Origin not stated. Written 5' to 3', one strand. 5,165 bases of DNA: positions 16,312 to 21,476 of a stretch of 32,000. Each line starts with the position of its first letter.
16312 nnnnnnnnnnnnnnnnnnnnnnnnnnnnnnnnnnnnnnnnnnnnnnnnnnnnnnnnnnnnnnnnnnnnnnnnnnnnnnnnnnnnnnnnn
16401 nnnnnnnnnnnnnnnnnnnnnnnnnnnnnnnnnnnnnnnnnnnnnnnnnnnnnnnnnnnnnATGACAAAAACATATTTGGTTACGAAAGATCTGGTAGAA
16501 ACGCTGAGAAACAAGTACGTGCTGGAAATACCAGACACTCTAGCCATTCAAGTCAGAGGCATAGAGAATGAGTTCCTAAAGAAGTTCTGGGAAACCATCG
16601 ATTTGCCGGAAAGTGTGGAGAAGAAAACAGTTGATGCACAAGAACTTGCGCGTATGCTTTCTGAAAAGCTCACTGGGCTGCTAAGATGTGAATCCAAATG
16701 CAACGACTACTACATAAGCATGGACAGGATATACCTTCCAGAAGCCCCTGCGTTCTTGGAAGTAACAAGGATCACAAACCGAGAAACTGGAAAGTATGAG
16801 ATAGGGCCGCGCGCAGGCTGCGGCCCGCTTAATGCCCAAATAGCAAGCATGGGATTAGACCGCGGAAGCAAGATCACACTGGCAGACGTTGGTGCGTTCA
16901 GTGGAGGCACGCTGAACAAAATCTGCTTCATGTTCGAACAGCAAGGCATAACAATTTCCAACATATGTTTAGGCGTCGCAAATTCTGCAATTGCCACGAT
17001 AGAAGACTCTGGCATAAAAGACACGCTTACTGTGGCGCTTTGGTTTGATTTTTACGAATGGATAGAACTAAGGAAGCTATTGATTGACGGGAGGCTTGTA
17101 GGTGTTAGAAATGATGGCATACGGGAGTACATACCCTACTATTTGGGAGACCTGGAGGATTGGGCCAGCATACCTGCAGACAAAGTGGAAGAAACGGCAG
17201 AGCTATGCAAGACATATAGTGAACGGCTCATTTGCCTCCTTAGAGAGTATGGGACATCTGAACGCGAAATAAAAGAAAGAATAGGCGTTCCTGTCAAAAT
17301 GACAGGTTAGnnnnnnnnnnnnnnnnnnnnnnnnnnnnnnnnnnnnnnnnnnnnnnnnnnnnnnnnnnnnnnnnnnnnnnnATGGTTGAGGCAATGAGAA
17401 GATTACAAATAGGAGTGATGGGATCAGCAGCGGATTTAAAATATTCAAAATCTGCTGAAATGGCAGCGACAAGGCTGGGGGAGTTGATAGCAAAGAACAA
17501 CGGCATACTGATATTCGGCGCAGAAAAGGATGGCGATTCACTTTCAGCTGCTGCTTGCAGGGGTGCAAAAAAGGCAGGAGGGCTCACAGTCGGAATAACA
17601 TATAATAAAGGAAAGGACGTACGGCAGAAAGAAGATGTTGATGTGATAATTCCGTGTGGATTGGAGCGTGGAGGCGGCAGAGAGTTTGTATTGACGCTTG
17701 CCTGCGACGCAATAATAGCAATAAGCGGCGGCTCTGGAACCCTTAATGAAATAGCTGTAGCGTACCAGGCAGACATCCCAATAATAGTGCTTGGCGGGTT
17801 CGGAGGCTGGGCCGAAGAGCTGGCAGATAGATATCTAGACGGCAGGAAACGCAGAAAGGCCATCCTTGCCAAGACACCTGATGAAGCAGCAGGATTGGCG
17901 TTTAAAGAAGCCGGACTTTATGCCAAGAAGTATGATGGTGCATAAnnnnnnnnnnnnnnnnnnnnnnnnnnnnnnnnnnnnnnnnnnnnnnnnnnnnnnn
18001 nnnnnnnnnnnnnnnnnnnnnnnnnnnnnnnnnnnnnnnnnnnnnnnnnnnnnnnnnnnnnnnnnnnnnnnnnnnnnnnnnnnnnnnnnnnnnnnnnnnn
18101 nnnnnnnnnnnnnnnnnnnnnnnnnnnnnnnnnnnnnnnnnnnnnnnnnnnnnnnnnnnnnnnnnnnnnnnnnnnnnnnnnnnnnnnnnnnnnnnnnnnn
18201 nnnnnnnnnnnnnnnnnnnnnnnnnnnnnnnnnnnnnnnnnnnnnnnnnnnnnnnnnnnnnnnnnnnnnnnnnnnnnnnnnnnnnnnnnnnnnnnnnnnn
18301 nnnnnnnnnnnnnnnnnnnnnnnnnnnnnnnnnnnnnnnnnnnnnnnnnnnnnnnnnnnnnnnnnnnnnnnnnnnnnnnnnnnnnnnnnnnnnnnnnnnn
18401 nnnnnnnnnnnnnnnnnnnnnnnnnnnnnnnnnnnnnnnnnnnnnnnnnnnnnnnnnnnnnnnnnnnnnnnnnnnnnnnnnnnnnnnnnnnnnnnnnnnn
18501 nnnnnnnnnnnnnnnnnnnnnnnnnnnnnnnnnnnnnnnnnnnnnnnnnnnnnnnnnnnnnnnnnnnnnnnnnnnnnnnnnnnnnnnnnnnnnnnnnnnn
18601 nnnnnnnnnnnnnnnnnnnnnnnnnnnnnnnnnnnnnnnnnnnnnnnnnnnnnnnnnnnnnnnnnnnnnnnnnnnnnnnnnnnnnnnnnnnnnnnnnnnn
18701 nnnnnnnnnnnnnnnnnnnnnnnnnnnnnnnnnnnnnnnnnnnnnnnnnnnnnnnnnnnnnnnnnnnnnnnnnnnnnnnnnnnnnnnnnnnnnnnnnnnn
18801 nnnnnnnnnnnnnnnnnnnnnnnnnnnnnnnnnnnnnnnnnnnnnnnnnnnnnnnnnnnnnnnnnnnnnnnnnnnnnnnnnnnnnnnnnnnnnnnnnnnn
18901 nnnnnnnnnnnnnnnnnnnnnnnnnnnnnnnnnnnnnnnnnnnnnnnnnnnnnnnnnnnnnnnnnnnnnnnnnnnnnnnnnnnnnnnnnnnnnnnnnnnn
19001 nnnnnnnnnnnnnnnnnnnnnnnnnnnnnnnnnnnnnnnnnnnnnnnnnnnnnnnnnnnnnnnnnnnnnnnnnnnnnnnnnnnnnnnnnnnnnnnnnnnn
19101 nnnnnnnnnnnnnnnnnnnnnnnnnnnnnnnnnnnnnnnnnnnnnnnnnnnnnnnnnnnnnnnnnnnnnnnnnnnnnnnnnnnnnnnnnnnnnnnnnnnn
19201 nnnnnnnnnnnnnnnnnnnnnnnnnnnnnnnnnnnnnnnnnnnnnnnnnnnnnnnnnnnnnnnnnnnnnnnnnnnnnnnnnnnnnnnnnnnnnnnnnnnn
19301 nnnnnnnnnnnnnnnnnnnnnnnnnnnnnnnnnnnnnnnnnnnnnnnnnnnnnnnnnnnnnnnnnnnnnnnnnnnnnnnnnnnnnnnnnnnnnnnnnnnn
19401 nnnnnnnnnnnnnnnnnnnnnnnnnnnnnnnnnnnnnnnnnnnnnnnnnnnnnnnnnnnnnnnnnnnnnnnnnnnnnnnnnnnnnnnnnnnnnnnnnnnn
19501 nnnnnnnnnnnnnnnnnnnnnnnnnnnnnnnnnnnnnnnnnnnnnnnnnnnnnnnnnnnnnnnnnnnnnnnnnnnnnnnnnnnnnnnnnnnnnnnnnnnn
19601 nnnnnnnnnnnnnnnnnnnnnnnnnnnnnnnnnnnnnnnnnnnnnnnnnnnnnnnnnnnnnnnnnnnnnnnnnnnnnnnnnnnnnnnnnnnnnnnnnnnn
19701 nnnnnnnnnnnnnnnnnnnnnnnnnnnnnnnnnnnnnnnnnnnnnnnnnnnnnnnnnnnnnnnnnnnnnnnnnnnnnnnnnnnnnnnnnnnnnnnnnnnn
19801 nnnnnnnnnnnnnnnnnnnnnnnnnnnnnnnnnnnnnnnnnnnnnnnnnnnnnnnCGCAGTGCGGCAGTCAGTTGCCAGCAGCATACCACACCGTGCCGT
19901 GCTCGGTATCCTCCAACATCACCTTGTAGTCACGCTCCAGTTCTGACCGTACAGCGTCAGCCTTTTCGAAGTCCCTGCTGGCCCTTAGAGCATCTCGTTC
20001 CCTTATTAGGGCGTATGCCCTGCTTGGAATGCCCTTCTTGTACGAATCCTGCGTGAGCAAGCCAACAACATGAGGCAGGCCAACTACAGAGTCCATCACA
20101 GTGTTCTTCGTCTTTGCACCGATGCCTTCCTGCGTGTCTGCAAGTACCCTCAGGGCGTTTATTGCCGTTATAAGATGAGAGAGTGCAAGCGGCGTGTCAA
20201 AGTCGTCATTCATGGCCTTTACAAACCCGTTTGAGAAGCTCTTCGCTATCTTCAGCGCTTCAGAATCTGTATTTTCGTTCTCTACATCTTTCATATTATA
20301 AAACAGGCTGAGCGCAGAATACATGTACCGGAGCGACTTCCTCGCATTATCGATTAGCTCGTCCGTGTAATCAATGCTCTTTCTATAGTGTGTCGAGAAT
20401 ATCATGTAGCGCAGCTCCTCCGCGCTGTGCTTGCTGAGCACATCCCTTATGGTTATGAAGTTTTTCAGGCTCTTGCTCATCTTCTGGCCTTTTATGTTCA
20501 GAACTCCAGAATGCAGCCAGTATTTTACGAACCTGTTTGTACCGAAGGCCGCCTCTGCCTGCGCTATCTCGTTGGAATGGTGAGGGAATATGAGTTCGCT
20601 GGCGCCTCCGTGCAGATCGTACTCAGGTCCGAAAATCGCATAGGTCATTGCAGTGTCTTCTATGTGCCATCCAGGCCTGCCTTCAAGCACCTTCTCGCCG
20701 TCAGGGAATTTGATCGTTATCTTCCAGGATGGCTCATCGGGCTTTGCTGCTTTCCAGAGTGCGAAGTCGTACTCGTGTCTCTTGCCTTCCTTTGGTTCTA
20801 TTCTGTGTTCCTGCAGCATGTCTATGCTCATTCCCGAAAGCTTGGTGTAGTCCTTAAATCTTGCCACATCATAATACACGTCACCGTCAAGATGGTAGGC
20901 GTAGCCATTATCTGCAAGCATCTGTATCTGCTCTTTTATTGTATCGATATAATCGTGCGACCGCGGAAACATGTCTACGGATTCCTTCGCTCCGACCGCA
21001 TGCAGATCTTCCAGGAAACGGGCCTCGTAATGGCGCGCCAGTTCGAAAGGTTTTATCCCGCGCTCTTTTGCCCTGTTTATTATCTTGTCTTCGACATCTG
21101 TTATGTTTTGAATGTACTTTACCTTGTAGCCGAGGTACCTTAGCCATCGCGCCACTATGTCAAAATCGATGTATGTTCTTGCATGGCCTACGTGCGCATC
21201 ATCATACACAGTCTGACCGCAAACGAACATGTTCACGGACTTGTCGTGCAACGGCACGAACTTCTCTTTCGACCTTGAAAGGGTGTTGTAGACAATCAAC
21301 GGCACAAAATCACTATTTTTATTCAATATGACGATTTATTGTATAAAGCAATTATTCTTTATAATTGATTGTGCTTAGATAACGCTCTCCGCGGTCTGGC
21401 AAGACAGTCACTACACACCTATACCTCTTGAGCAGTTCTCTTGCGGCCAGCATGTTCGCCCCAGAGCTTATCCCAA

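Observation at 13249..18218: A diverged 43-nt hisS fragment and the resident hisS bracket a 4.9-kb ORFan block (candidate integration/recombination scar)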

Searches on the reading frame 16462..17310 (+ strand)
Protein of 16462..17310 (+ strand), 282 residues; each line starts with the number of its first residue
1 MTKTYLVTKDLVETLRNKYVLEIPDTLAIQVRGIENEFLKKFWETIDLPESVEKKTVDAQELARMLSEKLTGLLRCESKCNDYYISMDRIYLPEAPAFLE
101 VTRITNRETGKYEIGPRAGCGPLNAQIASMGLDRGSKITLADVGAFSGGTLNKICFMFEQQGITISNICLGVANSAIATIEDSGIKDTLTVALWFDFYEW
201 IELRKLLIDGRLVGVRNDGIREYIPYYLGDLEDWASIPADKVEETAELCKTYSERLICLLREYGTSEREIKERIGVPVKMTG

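Call 7: search_protein_families(library=pfam, proteins=[window:16462-17310:+], max_evalue=0.01)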
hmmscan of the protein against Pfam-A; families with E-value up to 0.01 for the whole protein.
window:16462-17310:+ (282 aa): 0 families

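Call 16: search_protein_families(library=phrogs, proteins=[window:16462-17310:+], max_evalue=0.01)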
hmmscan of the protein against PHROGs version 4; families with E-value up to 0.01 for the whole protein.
window:16462-17310:+ (282 aa): 0 families

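Call 17: search_protein_families(library=padloc, proteins=[window:16462-17310:+], max_evalue=0.01)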
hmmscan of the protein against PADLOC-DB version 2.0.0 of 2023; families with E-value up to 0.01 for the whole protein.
window:16462-17310:+ (282 aa): 0 families

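Call 18: search_protein_families(library=ncbifam, proteins=[window:16462-17310:+], max_evalue=0.01)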
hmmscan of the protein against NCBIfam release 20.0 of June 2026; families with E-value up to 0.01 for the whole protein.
window:16462-17310:+ (282 aa): 0 families

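Call 27: find_related_loci(query=window:16462-17310:+, collection=viral_contigs, flank=10000)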
Query window:16462-17310:+ (282 aa) in viral_contigs; peptide patterns used: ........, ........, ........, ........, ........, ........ (x = any residue, [..] = any of these).
46 stretches matched a pattern, but none encodes a relative of the query by tblastn (E <= 1e-3).

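Call 50: predict_structure(protein=window:16462-17310:+)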
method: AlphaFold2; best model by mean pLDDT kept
length: 282 residues; sequences in the alignment: 1
mean_pLDDT: 37.5   pTM: 0.26
mean pLDDT of the five models: 37.5, 36.1, 35.4, 30.9, 28.1
residues with pLDDT >= 90: 0; 70-90: 0; 50-70: 45; < 50: 237
segments of 3 or more residues with pLDDT < 50: 1-9, 24-36, 71-282
pLDDT, mean of each block of 10 residues (from residue 1): 36 58 45 47 60 52 55 39 33 32 35 28 28 33 34 37 33 35 31 29 29 32 29 34 33 38 40 37 27
secondary structure, 60 per line:
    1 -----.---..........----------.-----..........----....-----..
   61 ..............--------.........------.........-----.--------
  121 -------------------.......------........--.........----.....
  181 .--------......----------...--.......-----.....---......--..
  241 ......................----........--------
elements in order: H10-19 H36-45 H50-53 H59-74 E83-91 E98-106 H140-146 E153-160 E163-171 E176-181 E190-195 E206-208 E211-217 E223-227 H231-236 H239-262 H267-274

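Call 54: search_protein_families(library=pfam, proteins=[window:16462-17310:+], max_evalue=10)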
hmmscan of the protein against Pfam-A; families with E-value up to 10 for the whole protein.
window:16462-17310:+ (282 aa): 0 families

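Call 55: search_solved_structures(query=window:16462-17310:+, max_evalue=10)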
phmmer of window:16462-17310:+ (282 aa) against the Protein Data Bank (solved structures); distinct sequences matched with E-value up to 10: 3.
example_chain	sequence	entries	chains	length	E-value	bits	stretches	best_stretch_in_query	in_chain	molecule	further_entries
2wqi_A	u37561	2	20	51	0.31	13.3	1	25-65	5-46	TUMOR PROTEIN P73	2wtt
2kby_A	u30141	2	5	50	0.32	13.3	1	25-65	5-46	Tumor protein p73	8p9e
2nb1_B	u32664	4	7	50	1.1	11.5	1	25-65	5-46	Tumor protein p73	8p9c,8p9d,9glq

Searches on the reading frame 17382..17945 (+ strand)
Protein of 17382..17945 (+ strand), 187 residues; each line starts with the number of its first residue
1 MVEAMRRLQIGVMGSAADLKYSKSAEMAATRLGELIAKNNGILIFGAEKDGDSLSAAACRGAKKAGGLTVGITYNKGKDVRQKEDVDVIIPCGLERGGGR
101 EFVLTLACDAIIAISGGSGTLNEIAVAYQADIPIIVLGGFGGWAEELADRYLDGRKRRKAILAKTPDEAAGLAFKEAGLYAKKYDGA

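Call 7: search_protein_families(library=pfam, proteins=[window:17382-17945:+], max_evalue=0.01)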
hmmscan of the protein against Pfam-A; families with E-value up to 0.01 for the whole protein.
window:17382-17945:+ (187 aa): 4 families
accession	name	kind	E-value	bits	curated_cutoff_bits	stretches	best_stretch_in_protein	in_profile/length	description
PF18306.6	LDcluster4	-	1.9e-32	112.4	26.3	1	8-168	2-149/151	SLOG cluster4 family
PF18171.6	LSDAT_prok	-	4.1e-05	23.4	25.4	1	108-163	124-176/195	SLOG in TRPM, prokaryote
PF18163.6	LD_cluster2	-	0.00026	21.1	25.3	1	119-159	169-208/264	SLOG cluster2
PF03641.19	Lysine_decarbox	-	0.00058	20.5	27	1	57-126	3-71/131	Possible lysine decarboxylase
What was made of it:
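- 17382..17945 (+): SLOG-superfamily gene (LDcluster4 / TIGR00725-like). This is the last gene of the inserted block. PF18306 E=1.9e-32 (call 7).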

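Call 16: search_protein_families(library=phrogs, proteins=[window:17382-17945:+], max_evalue=0.01)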
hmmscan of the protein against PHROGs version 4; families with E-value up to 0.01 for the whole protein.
window:17382-17945:+ (187 aa): 1 family
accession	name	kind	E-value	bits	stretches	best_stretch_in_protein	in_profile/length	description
phrog_23875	-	DNA, RNA and nucleotide metabolism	0.0035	17.8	0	27-129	20-117/246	DprA-like DNA recombination-mediator protein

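Call 17: search_protein_families(library=padloc, proteins=[window:17382-17945:+], max_evalue=0.01)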
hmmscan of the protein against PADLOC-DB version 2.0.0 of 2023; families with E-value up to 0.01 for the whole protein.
window:17382-17945:+ (187 aa): 0 families

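Call 18: search_protein_families(library=ncbifam, proteins=[window:17382-17945:+], max_evalue=0.01)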
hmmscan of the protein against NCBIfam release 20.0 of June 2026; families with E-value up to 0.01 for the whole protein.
window:17382-17945:+ (187 aa): 3 families
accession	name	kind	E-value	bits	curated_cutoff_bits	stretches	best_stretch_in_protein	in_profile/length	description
TIGR00725.1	TIGR00725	hypoth_equivalog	2.7e-25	88.7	106.9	1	8-172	2-157/159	TIGR00725 family protein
TIGR00730.1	TIGR00730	subfamily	5.5e-06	26.2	96.35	1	25-124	17-113/178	TIGR00730 family Rossman fold protein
NF058542.1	CtkRMPhLog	equivalog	3.9e-05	23.7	300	1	23-130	16-119/177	cytokinin riboside 5'-monophosphate phosphoribohydrolase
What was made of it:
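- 17382..17945 (+): TIGR00725 E=2.7e-25, below the curated cut-off (call 18).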

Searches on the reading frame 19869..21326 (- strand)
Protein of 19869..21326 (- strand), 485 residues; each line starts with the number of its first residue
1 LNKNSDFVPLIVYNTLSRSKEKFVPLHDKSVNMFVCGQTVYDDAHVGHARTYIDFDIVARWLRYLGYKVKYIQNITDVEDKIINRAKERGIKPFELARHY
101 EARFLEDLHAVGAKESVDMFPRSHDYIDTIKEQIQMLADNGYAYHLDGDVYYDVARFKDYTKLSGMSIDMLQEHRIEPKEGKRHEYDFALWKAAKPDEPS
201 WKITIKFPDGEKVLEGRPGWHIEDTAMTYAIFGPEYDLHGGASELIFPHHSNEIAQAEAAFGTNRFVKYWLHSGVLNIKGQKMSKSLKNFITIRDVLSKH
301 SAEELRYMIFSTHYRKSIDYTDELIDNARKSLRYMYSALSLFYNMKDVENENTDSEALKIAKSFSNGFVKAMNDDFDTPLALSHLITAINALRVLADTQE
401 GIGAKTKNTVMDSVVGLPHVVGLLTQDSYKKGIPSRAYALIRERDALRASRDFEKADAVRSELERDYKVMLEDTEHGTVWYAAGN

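Call 76: search_protein_families(library=pfam, proteins=[window:19869-21326:-], max_evalue=0.001)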
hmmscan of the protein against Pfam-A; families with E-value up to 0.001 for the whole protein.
window:19869-21326:- (485 aa): 5 families
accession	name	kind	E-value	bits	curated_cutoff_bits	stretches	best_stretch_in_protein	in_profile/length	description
PF01406.26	tRNA-synt_1e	-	2.5e-109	365.7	27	1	23-329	2-300/301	tRNA synthetases class I (C) catalytic domain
PF09334.17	tRNA-synt_1g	-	1.4e-16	60.7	20.1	2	42-155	12-125/391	tRNA synthetases class I (M)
PF00133.28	tRNA-synt_1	-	1.9e-10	40.5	22.7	1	254-318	347-411/414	tRNA synthetases class I (I, L, M and V)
PF09190.17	DALR_2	-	1.5e-06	29.1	22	1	368-424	2-56/57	DALR domain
PF01921.24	tRNA-synt_1f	-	2.1e-06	27.4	27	1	277-325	277-325/360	tRNA synthetases class I (K)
